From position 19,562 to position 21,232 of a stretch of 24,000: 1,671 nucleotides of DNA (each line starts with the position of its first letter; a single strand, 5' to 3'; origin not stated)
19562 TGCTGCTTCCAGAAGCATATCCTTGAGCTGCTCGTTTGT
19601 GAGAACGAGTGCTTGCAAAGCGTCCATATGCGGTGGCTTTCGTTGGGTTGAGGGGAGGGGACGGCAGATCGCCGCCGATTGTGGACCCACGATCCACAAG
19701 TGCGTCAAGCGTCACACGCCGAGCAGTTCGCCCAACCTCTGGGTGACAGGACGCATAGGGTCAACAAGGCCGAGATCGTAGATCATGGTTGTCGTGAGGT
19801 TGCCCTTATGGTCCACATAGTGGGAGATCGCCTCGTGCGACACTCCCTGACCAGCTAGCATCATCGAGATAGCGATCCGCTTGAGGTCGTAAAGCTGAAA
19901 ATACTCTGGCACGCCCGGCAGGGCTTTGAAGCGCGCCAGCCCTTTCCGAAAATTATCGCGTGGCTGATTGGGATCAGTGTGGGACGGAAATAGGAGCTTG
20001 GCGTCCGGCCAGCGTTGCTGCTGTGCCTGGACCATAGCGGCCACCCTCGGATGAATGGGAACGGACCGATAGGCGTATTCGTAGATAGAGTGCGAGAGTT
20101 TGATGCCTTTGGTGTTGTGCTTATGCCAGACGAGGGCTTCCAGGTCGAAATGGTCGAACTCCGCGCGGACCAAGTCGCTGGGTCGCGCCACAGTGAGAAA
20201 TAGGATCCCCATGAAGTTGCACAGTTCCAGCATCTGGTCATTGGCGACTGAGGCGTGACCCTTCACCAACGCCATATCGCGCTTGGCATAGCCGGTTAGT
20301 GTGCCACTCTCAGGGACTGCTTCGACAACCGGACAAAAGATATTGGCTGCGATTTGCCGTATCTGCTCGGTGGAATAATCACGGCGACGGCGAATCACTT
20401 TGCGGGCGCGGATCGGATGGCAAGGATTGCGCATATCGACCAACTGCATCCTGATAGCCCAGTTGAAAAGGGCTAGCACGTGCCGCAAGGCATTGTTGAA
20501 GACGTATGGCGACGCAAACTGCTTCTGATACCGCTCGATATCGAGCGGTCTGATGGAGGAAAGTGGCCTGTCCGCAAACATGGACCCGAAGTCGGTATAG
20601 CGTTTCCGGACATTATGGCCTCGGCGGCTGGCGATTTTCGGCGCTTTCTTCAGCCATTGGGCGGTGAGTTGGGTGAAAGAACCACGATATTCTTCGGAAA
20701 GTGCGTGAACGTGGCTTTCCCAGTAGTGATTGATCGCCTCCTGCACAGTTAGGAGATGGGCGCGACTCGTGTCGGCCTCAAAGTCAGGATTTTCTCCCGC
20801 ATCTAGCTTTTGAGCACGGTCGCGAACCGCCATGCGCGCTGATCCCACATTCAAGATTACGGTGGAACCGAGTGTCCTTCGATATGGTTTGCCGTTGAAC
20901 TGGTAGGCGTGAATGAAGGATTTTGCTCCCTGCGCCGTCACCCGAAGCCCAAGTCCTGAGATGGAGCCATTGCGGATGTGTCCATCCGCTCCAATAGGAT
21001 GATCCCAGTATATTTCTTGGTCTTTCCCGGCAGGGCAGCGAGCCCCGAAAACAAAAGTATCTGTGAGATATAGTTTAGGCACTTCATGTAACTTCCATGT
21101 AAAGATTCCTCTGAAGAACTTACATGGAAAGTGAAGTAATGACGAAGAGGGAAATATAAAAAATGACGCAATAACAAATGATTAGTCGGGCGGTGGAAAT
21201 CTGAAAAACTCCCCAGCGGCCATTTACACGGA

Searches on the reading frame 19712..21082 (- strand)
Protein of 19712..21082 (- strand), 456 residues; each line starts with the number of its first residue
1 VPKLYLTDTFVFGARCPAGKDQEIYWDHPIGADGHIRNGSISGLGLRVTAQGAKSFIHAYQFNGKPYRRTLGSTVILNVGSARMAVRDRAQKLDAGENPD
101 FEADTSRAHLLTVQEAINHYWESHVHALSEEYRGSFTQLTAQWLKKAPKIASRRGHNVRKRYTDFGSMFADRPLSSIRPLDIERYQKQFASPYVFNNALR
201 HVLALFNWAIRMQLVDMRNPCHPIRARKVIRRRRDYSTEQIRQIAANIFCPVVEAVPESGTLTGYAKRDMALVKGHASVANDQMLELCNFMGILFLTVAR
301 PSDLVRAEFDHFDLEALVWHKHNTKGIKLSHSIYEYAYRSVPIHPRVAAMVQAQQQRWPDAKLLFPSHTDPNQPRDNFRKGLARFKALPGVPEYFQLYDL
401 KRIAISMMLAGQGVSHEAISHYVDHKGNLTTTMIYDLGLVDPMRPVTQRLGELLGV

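Call 32: search_protein_families(library=pfam, proteins=[window:19712-21082:-], max_evalue=0.001)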
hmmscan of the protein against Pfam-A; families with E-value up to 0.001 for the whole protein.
window:19712-21082:- (456 aa): 2 families
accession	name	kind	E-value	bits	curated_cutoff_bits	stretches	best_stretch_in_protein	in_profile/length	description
PF13356.12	Arm-DNA-bind_3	-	1.3e-06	28.8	27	1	42-102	21-79/83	Arm DNA-binding domain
PF00589.27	Phage_integrase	-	1.7e-05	25.1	27.1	1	285-435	22-165/172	Phage integrase family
